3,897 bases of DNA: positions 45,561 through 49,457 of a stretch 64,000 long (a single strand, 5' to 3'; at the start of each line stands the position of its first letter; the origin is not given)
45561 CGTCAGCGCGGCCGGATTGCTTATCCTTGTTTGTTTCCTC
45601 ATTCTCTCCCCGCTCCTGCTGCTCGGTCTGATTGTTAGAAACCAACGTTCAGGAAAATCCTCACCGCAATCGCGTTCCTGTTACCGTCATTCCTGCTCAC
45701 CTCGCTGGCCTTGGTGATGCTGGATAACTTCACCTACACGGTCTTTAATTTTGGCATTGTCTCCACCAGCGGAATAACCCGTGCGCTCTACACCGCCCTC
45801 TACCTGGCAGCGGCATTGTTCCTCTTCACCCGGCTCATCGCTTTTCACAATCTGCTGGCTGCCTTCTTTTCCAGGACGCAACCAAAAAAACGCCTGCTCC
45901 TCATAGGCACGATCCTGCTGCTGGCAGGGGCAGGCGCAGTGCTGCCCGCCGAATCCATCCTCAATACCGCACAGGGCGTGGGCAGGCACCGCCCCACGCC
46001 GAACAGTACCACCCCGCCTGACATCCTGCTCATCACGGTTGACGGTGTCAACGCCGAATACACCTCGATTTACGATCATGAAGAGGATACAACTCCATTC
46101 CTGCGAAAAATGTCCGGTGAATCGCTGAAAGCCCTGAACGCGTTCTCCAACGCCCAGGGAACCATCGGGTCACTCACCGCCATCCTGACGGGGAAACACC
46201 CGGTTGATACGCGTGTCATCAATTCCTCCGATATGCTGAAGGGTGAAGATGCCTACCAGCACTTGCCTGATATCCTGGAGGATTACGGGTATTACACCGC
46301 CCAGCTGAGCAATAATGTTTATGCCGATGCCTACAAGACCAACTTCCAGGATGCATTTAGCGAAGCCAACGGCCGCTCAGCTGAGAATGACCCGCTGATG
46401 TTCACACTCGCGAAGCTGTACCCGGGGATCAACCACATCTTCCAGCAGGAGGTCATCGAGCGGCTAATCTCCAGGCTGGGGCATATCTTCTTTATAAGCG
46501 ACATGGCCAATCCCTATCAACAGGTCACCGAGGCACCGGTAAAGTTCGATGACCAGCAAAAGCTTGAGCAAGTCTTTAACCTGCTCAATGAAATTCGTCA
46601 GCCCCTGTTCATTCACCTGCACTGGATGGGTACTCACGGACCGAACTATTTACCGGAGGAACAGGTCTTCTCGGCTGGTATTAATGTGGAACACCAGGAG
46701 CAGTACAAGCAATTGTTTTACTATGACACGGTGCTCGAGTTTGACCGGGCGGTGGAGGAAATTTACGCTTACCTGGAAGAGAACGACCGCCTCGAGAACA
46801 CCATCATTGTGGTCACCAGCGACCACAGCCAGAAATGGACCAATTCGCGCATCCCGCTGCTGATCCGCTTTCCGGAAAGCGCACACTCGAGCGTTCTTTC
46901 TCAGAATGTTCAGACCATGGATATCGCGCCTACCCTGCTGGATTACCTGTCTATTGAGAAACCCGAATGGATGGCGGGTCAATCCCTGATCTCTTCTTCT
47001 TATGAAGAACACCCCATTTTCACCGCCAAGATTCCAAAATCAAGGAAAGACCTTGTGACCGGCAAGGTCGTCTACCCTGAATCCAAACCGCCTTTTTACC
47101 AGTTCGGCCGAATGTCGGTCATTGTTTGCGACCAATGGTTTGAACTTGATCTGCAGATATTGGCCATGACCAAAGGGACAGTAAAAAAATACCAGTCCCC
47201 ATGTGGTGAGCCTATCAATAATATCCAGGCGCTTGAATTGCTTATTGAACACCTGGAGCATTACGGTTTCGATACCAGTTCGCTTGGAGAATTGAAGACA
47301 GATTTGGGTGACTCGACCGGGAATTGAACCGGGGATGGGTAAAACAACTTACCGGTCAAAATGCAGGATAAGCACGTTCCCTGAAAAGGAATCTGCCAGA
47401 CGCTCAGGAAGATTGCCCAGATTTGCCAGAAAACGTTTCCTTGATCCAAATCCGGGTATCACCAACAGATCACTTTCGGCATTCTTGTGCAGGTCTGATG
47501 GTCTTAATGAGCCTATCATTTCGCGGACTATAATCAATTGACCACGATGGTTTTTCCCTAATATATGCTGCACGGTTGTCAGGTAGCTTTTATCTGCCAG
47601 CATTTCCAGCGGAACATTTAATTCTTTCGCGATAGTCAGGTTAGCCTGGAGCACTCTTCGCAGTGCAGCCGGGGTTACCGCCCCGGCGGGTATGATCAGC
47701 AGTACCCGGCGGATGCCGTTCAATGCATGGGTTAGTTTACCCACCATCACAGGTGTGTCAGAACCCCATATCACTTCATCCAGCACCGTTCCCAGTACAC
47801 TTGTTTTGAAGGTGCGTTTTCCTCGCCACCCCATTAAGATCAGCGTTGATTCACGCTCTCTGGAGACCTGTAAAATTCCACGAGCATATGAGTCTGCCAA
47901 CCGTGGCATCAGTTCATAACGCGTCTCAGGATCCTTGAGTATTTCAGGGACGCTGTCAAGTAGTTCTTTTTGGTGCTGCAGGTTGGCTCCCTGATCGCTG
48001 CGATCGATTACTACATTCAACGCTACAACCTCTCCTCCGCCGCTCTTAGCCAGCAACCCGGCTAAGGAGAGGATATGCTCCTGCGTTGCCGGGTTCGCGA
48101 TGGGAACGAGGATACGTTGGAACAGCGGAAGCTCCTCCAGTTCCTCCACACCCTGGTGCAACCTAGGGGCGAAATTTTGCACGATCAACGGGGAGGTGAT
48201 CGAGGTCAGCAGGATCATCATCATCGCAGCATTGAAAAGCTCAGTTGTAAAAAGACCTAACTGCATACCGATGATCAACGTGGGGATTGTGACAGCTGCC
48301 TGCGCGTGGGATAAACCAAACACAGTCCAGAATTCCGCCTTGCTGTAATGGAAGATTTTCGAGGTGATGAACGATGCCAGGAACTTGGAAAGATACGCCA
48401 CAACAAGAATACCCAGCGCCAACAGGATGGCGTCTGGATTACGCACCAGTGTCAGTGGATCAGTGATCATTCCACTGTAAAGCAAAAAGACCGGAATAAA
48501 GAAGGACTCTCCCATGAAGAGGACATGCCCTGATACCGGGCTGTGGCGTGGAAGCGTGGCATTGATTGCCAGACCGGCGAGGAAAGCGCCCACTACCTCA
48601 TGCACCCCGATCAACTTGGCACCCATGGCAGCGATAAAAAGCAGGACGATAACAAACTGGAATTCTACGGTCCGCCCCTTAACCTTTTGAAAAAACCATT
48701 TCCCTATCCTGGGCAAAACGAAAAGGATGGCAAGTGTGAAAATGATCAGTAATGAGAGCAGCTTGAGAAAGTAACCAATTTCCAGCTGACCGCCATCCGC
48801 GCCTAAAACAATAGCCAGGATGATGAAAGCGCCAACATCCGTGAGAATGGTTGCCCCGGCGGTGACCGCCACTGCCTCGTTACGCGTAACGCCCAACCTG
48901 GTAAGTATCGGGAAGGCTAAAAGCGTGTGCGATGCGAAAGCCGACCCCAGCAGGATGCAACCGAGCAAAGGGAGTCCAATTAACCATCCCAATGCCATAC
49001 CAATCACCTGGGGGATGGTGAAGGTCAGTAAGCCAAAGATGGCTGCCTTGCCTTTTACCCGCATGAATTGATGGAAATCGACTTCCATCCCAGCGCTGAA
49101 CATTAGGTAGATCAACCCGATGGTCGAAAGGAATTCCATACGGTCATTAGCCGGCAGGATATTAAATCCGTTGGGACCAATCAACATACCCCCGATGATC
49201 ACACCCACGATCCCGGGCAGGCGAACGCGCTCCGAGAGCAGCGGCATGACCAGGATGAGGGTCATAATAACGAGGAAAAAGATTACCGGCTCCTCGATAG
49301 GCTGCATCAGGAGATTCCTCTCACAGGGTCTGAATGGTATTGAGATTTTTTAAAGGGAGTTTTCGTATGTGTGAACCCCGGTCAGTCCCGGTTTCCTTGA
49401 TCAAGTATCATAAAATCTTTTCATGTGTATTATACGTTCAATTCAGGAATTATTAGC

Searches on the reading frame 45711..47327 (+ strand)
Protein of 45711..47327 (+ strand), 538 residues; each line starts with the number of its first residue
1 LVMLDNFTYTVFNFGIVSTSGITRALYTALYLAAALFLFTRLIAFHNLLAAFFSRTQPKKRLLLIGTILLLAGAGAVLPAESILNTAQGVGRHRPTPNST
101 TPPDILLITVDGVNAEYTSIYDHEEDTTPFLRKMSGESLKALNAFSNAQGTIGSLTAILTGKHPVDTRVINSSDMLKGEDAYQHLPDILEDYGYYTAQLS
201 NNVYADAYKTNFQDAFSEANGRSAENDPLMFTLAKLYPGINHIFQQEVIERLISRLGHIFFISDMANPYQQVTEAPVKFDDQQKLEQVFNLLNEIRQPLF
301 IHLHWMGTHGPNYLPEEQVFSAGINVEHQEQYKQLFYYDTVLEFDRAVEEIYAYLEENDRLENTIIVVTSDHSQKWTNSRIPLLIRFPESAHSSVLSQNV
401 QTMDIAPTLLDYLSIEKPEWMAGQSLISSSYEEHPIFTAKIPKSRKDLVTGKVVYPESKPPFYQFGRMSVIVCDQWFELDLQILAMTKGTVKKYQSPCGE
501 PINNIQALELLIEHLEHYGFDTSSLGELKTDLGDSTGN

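Call 9: search_protein_families(library=pfam, proteins=[window:45711-47327:+], max_evalue=0.01)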
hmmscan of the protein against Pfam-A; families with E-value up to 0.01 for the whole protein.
window:45711-47327:+ (538 aa): 4 families
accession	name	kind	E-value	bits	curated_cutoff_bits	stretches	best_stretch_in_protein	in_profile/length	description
PF00884.28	Sulfatase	-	4.4e-33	115.3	25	1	103-413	1-299/301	Sulfatase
PF01663.27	Phosphodiest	-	1.4e-10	41.8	23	1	106-377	2-224/342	Type I phosphodiesterase / nucleotide pyrophosphatase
PF16347.10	SGSH_C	-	1.2e-08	35.7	29.3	1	379-428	16-66/154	N-sulphoglucosamine sulphohydrolase, C-terminal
PF02995.22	DUF229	-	0.0041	16.3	25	0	339-377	308-346/496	Protein of unknown function (DUF229)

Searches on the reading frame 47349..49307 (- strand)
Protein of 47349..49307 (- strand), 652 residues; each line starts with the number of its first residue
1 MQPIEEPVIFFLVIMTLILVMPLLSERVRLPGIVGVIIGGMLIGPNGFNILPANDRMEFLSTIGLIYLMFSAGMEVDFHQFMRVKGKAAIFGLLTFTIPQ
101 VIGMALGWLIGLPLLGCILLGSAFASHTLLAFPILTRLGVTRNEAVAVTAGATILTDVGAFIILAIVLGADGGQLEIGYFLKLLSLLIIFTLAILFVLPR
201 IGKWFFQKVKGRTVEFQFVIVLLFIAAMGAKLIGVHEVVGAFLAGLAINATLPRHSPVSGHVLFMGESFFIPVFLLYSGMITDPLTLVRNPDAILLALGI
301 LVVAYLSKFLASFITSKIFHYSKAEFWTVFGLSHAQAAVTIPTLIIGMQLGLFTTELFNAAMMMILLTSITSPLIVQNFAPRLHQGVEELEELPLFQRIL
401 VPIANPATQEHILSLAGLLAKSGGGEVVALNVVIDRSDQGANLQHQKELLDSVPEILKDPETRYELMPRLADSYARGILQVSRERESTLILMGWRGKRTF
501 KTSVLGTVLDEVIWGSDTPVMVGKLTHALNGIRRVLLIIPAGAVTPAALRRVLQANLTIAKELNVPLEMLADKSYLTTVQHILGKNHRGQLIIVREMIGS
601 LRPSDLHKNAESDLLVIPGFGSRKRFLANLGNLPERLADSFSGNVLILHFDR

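Call 10: search_protein_families(library=pfam, proteins=[window:47349-49307:-], max_evalue=0.01)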
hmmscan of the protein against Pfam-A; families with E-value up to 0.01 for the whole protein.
window:47349-49307:- (652 aa): 2 families
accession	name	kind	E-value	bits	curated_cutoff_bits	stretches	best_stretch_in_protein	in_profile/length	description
PF00999.27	Na_H_Exchanger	-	3.1e-53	181.4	26.2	1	17-375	3-373/375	Sodium/hydrogen exchanger, transmembrane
PF00582.32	Usp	-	1.2e-13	52.2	24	1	396-522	2-139/141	Universal stress protein family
